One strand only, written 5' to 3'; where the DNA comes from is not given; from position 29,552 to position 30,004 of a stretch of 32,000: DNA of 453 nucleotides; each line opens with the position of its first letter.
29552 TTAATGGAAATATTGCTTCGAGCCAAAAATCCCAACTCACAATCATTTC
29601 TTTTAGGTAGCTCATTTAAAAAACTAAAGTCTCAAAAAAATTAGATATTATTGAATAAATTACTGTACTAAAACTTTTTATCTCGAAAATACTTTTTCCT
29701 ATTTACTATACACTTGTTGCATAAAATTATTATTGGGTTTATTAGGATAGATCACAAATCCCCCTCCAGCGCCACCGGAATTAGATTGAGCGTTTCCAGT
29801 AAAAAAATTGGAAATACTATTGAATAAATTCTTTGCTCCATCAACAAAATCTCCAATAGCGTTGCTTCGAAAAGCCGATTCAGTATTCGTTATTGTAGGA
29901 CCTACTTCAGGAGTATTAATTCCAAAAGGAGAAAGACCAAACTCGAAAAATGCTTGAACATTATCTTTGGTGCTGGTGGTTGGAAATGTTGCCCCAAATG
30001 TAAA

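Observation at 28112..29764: Two unrelated Rhs toxin tips end in the same 21-aa tail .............[F/M]MQQVYSK, encoded with divergent codons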

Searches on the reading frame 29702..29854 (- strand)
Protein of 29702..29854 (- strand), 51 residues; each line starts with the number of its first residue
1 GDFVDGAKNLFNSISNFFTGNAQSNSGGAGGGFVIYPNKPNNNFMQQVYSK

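Call 12: find_homologous_proteins(query=A2, max_evalue=10)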
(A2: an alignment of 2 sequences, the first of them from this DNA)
Query A2 (2 sequences) (51 aa, profile of the alignment): 9 proteins with E <= 10 among 11 candidates.
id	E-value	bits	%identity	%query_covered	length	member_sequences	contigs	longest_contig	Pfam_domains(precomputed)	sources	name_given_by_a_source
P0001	3.0e-9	54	83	35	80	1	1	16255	-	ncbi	-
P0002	1.8e-8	52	78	53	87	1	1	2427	-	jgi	-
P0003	4.9e-8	51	79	47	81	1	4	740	-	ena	-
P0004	1.2e-7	49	79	37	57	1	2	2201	-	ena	-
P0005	1.5e-7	49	83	35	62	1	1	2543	-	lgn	-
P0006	1.6e-6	46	75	47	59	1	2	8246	-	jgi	jgi:hypothetical protein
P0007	5.1e-6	44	48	78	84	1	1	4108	-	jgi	jgi:hypothetical protein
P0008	2.6e-5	42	77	43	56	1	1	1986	-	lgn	-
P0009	4.8e-4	38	66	57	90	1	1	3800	-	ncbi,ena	-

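Call 14: find_encoding_contigs(protein=P0001, flank=10000, max_places=4)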
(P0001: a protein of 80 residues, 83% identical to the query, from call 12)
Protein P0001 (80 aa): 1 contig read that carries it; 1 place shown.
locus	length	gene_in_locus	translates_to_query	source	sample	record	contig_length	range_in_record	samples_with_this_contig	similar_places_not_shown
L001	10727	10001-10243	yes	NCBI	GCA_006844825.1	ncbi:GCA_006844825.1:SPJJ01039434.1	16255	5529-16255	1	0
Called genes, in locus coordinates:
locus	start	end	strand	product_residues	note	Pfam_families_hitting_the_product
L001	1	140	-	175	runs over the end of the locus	PF06496:DUF1097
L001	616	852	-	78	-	-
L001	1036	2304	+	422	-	PF13243:SQHop_cyclase_C (faint)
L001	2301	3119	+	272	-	-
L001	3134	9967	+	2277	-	PF01841:Transglut_core, PF20148:DUF6531, PF05593:RHS_repeat, PF25023:TEN_YD-shell, PF05593:RHS_repeat (weak), PF25023:TEN_YD-shell (weak)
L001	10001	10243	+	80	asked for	-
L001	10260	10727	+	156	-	?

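Call 15: find_encoding_contigs(protein=P0006, flank=10000, max_places=4)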
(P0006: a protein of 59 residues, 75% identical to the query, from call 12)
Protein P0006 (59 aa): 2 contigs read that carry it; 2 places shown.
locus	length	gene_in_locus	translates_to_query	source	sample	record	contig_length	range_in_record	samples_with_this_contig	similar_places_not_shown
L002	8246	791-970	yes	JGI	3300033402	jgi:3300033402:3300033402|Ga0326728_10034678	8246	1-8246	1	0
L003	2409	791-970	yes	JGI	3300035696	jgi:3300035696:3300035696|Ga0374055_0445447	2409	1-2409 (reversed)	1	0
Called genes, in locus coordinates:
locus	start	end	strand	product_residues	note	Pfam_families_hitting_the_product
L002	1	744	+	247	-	?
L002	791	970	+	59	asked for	-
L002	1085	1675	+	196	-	PF27665:UCP028175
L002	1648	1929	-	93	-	-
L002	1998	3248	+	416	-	PF05593:RHS_repeat (faint), PF25023:TEN_YD-shell (weak)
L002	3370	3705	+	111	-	-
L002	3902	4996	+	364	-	PF25023:TEN_YD-shell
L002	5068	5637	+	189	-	-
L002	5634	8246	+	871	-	?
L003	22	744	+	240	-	PF25023:TEN_YD-shell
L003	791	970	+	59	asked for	-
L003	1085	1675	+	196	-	PF27665:UCP028175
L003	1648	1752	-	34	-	-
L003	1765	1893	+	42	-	-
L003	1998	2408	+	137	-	?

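Call 19: find_encoding_contigs(protein=P0007, flank=10000, max_places=4)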
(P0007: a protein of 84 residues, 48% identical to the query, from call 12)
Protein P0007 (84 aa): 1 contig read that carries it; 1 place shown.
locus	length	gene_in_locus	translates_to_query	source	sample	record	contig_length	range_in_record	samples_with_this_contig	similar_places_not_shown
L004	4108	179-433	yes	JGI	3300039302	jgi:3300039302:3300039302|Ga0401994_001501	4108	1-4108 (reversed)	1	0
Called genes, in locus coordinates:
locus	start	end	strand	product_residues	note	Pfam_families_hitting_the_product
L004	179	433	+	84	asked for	-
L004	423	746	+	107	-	-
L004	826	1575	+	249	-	PF09346:SMI1_KNR4 (weak)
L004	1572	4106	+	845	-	?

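Call 20: find_encoding_contigs(protein=P0009, flank=10000, max_places=4)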
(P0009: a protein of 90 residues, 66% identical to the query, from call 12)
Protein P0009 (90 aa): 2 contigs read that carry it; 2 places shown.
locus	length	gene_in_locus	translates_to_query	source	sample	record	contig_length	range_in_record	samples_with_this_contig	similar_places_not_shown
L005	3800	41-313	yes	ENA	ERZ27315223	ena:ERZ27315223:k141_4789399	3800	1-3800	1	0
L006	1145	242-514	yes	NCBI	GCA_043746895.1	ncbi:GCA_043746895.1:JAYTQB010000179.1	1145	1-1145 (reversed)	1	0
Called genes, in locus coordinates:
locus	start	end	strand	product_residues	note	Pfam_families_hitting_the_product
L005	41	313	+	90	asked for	-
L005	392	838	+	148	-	-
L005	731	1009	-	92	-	-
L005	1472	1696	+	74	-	PF04255:DUF433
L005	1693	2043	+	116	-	PF01927:Mut7-C (weak), PF18480:DUF5615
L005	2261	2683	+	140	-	-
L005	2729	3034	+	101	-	-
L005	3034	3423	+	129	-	PF05717:TnpB_IS66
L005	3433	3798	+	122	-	?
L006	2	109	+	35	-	?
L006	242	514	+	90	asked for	-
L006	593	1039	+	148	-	-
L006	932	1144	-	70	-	?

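Call 36: search_protein_families(library=pfam, alignment_id=A4, max_evalue=0.001)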
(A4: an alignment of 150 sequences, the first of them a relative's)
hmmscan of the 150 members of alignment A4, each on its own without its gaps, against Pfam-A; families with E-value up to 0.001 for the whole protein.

A. member 1, P0002 (87 aa): 0 families

B. families by the number of members that match (of 150 scanned): 18 families
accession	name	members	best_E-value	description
PF05593.20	RHS_repeat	11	2.2e-77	RHS Repeat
PF15607.11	Ntox44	6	7.1e-12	Bacterial toxin 44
PF15636.11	Tox-GHH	2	7.5e-23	GHH signature containing HNH/Endo VII superfamily nuclease toxin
PF20148.4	DUF6531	2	1.1e-15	Domain of unknown function (DUF6531)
PF18925.5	DUF5675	2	6.1e-15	Family of unknown function (DUF5675)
PF01841.26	Transglut_core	2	7.9e-12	Transglutaminase-like superfamily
PF14414.12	WHH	1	2e-13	A nuclease of the HNH/ENDO VII superfamily with conserved WHH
PF14410.12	GH-E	1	4.4e-10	HNH/ENDO VII superfamily nuclease with conserved GHE residues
PF12639.13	Colicin-DNase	1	3e-07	DNase/tRNase domain of colicin-like bacteriocin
PF22322.1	DUF6973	1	3.6e-07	Domain of unknown function (DUF6973)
PF15649.12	Tox-REase-7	1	5.1e-07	Restriction endonuclease fold toxin 7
PF13517.12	FG-GAP_3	1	2.1e-06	FG-GAP-like repeat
PF01464.25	SLT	1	0.0001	Transglycosylase SLT domain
PF00413.30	Peptidase_M10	1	0.00012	Matrixin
PF00221.24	Lyase_aromatic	1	0.00033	Aromatic amino acid lyase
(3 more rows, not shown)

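Call 41: search_protein_families(library=ncbifam, alignment_id=A4, max_evalue=0.1)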
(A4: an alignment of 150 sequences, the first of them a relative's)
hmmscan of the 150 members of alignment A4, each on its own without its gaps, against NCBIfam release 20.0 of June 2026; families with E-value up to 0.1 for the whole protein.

A. member 1, P0002 (87 aa): 0 families

B. families by the number of members that match (of 150 scanned): 27 families (the first 25 are shown)
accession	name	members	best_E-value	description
TIGR03696.1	Rhs_assc_core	58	2e-29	RHS repeat-associated core domain-containing protein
NF041261.1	RHS_core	45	1.6e-51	RHS element core protein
TIGR01643.1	YD_repeat_2x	14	5.7e-57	YD repeat-containing protein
TIGR03296.1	M6dom_TIGR03296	2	0.0013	M6 family metalloprotease domain-containing protein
TIGR02269.1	TIGR02269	1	0.00031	SitA6 family polymorphic toxin lipoprotein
NF009355.0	PRK12710.1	1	0.00071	flagellar rod assembly protein/muramidase FlgJ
NF005488.0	PRK07097.1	1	0.0036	gluconate 5-dehydrogenase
NF012203.0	cmlB1_MFS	1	0.0046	chloramphenicol efflux MFS transporter CmlB1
NF041018.1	glyceraldDH_alpha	1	0.0066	glyceraldehyde dehydrogenase subunit alpha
NF008648.0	PRK11642.1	1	0.0075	ribonuclease R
NF008570.0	PRK11522.1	1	0.0092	putrescine aminotransferase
NF033188.1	internalin_H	1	0.015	InlH/InlC2 family class 1 internalin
NF033176.1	auto_AIDA-I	1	0.015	autotransporter adhesin AIDA-I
TIGR03577.1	EF_0830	1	0.033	conserved hypothetical protein EF_0830/AHA_3911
NF000388.2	blaOXA-1_like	1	0.038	OXA-1 family class D beta-lactamase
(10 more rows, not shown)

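Call 77: search_protein_families(library=pfam, max_evalue=0.1, proteins=[L001:3134-9964:+])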
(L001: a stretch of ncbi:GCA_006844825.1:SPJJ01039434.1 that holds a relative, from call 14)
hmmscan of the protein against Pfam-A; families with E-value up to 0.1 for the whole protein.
L001:3134-9964:+ (2277 aa): 3 families
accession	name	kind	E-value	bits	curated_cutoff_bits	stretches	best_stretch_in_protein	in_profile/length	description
PF05593.20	RHS_repeat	-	2.2e-55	184.5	22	9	1619-1656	1-38/38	RHS Repeat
PF20148.4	DUF6531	-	1.7e-14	54.4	24.1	1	901-960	2-59/74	Domain of unknown function (DUF6531)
PF01841.26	Transglut_core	-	4.1e-12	46.8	23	1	42-192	9-108/108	Transglutaminase-like superfamily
